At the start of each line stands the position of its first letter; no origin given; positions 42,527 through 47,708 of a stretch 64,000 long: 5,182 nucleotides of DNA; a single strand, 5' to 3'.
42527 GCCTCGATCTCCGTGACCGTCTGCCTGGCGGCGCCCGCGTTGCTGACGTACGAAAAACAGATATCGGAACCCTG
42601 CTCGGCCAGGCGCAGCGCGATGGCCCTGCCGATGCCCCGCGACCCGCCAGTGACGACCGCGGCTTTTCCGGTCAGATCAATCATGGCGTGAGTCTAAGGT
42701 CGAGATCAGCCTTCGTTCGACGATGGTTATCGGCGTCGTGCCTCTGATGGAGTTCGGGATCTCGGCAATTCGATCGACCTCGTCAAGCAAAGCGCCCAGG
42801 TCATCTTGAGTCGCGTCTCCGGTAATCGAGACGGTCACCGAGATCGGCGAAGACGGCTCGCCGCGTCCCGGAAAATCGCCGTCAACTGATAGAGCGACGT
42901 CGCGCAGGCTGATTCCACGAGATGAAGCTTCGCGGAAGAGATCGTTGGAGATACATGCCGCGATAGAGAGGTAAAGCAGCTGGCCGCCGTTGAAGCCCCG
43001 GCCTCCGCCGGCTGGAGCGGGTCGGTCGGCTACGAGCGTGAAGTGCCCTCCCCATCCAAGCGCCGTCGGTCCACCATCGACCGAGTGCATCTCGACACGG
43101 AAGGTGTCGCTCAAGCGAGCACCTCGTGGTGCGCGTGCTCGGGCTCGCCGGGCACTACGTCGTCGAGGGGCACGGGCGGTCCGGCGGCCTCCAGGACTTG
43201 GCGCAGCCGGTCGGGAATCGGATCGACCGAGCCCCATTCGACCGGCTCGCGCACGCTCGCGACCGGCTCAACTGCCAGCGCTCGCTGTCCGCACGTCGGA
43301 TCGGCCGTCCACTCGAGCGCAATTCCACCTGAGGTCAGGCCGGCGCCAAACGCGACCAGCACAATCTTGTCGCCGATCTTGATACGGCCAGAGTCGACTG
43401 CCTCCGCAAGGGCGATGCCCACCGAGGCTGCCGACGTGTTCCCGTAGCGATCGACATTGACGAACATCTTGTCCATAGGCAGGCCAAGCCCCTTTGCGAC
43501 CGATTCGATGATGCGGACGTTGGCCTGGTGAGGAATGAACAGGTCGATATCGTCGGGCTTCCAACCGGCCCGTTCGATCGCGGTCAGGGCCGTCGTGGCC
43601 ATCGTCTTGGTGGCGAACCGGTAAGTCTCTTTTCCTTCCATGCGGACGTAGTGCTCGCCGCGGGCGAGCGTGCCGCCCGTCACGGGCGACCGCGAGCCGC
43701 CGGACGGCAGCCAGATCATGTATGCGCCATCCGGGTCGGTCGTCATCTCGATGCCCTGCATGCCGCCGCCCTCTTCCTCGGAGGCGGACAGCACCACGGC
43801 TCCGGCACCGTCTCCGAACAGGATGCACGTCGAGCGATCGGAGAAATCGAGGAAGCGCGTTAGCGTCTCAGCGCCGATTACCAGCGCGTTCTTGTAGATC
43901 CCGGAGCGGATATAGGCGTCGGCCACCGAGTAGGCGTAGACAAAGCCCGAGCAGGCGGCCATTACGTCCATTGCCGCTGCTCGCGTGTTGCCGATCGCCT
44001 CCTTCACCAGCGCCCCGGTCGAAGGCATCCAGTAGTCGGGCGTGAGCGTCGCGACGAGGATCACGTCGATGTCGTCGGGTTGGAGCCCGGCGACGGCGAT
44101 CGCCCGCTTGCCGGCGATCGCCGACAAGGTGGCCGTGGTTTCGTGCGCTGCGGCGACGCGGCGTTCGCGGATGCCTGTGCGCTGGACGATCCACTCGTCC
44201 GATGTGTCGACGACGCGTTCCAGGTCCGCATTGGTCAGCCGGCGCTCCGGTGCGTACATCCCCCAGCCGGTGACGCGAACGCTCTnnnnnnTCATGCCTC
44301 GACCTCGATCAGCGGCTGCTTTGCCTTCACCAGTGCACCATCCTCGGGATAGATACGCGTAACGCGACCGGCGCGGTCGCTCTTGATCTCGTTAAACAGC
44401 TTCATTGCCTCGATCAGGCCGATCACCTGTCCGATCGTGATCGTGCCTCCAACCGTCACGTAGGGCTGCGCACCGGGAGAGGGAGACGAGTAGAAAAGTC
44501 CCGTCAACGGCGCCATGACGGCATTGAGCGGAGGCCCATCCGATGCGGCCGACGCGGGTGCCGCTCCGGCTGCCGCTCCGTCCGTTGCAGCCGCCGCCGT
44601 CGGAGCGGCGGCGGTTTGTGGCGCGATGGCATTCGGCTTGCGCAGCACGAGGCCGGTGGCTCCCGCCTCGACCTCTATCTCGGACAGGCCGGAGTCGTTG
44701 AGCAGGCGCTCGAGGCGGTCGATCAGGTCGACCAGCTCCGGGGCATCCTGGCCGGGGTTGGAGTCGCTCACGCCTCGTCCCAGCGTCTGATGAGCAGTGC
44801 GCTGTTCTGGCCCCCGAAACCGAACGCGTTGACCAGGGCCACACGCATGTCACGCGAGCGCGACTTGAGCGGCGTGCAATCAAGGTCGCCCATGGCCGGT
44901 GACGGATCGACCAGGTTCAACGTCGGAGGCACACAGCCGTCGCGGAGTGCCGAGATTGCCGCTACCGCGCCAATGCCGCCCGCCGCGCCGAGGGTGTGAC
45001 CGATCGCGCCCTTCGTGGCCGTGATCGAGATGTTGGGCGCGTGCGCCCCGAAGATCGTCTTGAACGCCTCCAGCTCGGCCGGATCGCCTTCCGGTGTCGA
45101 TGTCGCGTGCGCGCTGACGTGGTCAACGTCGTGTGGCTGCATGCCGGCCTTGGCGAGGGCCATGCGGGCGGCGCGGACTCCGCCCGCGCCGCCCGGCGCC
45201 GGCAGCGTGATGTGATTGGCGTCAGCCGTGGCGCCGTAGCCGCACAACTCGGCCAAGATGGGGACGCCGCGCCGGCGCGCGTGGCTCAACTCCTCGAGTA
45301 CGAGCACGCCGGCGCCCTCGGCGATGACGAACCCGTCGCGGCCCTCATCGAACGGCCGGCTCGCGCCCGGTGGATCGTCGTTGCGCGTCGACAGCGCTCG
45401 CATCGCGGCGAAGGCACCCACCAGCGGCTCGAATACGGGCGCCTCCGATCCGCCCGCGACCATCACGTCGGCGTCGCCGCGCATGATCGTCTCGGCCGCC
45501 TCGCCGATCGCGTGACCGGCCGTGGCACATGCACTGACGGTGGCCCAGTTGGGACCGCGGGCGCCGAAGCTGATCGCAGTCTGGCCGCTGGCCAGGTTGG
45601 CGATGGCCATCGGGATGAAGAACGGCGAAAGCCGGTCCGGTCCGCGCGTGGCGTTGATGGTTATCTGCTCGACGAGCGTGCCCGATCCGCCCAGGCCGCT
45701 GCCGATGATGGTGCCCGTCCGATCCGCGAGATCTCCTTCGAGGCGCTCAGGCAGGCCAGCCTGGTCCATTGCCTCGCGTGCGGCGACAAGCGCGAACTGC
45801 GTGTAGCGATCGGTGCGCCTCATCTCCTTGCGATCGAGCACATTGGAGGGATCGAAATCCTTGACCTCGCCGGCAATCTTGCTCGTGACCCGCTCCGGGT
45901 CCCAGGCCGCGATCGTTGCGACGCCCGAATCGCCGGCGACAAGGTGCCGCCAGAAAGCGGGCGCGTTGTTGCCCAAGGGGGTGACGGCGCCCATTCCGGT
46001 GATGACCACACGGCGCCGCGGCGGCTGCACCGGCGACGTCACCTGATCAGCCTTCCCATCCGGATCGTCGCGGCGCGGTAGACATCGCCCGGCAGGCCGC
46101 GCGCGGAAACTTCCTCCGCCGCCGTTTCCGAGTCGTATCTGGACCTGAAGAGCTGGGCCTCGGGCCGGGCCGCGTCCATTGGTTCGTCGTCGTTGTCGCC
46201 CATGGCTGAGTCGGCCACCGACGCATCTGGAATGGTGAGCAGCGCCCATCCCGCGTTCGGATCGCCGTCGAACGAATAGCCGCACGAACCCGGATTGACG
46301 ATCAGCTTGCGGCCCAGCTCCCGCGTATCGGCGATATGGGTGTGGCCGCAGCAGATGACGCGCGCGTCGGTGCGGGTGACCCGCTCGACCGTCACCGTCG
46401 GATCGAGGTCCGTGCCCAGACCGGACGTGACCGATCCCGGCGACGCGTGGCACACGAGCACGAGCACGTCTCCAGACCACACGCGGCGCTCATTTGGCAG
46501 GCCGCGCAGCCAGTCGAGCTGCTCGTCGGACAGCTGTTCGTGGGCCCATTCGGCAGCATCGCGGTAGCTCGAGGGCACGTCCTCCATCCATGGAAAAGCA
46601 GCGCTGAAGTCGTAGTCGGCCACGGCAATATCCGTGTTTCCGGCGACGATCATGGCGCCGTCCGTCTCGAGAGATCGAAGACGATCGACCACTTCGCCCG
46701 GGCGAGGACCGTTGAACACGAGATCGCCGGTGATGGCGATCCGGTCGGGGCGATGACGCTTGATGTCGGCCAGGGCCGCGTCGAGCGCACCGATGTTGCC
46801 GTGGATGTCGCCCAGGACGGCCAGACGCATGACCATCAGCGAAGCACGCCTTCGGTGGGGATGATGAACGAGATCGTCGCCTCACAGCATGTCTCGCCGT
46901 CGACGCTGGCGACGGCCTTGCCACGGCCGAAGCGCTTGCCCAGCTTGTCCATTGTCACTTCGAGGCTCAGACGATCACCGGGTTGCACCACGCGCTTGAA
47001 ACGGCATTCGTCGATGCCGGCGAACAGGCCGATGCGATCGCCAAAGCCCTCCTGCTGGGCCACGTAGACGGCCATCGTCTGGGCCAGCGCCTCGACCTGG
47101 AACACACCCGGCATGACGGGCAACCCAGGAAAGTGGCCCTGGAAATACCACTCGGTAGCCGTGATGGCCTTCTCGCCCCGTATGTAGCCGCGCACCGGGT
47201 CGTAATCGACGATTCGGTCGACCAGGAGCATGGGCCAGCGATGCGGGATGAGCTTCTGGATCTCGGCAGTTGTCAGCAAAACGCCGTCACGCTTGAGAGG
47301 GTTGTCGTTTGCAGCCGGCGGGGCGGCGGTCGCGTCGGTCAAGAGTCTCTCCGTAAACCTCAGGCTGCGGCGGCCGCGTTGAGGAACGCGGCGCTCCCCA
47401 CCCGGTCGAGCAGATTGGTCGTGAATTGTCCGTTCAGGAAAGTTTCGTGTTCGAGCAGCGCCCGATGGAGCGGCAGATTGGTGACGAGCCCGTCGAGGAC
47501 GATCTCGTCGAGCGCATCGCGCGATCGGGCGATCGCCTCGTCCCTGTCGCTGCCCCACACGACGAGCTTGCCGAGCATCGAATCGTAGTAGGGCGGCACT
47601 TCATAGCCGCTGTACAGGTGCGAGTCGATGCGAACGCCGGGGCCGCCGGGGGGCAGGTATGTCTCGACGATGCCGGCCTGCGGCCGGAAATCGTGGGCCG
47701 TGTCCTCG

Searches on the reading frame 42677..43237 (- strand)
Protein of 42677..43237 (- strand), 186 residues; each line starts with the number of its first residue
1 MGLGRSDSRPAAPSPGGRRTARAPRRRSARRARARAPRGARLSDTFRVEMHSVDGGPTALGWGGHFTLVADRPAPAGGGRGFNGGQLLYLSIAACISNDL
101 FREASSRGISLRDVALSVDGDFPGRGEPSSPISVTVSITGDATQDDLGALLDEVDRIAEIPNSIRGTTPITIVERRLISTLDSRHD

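Call 56: search_protein_families(library=pfam, proteins=[window:42677-43237:-], max_evalue=0.001)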
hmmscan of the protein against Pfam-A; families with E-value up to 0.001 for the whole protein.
window:42677-43237:- (186 aa): 1 family
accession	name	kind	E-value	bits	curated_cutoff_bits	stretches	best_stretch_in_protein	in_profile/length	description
PF02566.24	OsmC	-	2.6e-12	47.5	27.5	1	77-172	1-99/100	OsmC-like protein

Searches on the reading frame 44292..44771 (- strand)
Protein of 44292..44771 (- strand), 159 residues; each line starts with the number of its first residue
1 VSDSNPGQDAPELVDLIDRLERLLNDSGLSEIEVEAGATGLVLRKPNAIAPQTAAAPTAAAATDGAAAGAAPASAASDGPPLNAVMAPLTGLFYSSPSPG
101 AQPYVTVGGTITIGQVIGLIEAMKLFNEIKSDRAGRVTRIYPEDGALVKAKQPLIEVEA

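Call 3: search_protein_families(library=pfam, proteins=[window:44292-44771:-], max_evalue=0.01)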
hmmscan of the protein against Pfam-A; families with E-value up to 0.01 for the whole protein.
window:44292-44771:- (159 aa): 1 family
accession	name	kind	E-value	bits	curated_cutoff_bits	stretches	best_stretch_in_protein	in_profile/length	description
PF00364.28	Biotin_lipoyl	-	1.9e-13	50.4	22.1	1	85-156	3-72/73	Biotin-requiring enzyme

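Call 4: search_protein_families(library=ncbifam, proteins=[window:44292-44771:-], max_evalue=0.01)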
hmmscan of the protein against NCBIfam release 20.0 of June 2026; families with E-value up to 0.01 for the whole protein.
window:44292-44771:- (159 aa): 13 families
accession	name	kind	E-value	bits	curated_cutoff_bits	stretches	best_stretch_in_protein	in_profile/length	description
TIGR00531.1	BCCP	equivalog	3.2e-30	105.7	115.2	1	17-158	6-155/156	acetyl-CoA carboxylase biotin carboxyl carrier protein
NF005457.0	PRK07051.1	equivalog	6e-24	84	87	1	84-158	5-79/80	acetyl-CoA carboxylase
NF004173.0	PRK05641.1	equivalog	5.6e-12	46.5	199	1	32-157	34-152/153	putative acetyl-CoA carboxylase biotin carboxyl carrier protein subunit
NF006761.0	PRK09282.1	domain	1.6e-11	43.4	402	1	73-158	512-590/591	pyruvate carboxylase subunit B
NF005117.0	PRK06549.1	equivalog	3.9e-09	37.2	159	1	50-157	23-129/130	acetyl-CoA carboxylase biotin carboxyl carrier protein subunit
NF010643.0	PRK14040.1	subfamily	4.4e-07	28.7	892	1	63-157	507-594/595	oxaloacetate decarboxylase subunit alpha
NF047903.1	MmDecMmdC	equivalog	5.4e-07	30.1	200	1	33-139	19-113/132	methylmalonyl-CoA decarboxylase subunit gamma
TIGR01108.1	oadA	equivalog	4.5e-06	25.4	756.5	1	59-152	498-580/582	sodium-extruding oxaloacetate decarboxylase subunit alpha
NF009554.0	PRK12999.1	equivalog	8.2e-06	23.9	965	1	96-158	1082-1146/1147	pyruvate carboxylase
TIGR02712.1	urea_carbox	equivalog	4.3e-05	21.4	1303.85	1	102-157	1145-1200/1201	urea carboxylase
NF006079.0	PRK08225.1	equivalog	7.7e-05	22.7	95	1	105-158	17-70/70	acetyl-CoA carboxylase biotin carboxyl carrier protein subunit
NF010645.0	PRK14042.1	equivalog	0.00023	20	1182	1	104-158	540-594/596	pyruvate carboxylase subunit B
TIGR01235.1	pyruv_carbox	equivalog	0.0025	15.3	1114.45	1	104-157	1089-1142/1143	pyruvate carboxylase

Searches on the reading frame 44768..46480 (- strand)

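Call 3: search_protein_families(library=pfam, proteins=[window:44768-46480:-], max_evalue=0.01)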
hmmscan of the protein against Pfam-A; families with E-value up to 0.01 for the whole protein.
window:44768-46480:- (570 aa): 3 families
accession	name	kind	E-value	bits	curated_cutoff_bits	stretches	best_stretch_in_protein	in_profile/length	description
PF00109.32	ketoacyl-synt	-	9.5e-56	189.6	20.8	1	156-401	2-252/252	Beta-ketoacyl synthase, N-terminal domain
PF02801.28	Ketoacyl-synt_C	-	3.8e-35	120.9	20.8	1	409-523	1-118/119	Beta-ketoacyl synthase, C-terminal domain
PF00108.29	Thiolase_N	-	0.00054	19.8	26.4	1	312-347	79-114/260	Thiolase, N-terminal domain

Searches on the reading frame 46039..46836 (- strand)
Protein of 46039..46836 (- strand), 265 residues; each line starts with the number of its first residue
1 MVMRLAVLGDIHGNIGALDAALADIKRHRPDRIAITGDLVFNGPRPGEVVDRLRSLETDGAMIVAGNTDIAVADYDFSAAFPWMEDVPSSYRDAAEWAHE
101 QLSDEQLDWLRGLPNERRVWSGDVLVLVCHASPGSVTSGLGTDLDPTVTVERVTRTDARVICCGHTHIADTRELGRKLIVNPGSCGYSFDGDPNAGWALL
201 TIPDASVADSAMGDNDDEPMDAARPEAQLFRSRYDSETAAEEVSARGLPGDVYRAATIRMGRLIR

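Call 3: search_protein_families(library=pfam, proteins=[window:46039-46836:-], max_evalue=0.01)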
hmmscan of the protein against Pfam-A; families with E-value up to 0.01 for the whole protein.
window:46039-46836:- (265 aa): 3 families
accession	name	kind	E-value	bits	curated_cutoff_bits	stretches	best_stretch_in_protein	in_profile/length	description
PF12850.12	Metallophos_2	-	2.1e-23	83.5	27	1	3-202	1-151/154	Calcineurin-like phosphoesterase superfamily domain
PF00149.33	Metallophos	-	1.4e-15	58.7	21.5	1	3-168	1-190/191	Calcineurin-like phosphoesterase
PF14582.11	Metallophos_3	-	6.7e-05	22.8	28.2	0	127-185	178-239/259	Metallophosphoesterase, calcineurin superfamily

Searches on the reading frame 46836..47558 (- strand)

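Call 3: search_protein_families(library=pfam, proteins=[window:46836-47558:-], max_evalue=0.01)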
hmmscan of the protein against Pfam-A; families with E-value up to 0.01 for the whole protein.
window:46836-47558:- (240 aa): 4 families
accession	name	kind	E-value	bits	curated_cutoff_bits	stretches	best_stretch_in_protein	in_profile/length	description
PF07977.19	FabA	-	1e-31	109.8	23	1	104-227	1-137/138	FabA-like domain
PF03061.28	4HBT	-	0.0016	19.2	20.6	1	158-210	12-63/79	Thioesterase superfamily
PF01575.25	MaoC_dehydratas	-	0.0028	17.7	27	1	167-210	65-108/123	MaoC like domain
PF22818.2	ApeI-like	-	0.0048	17.6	28.5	1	138-203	28-86/119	ApeI dehydratase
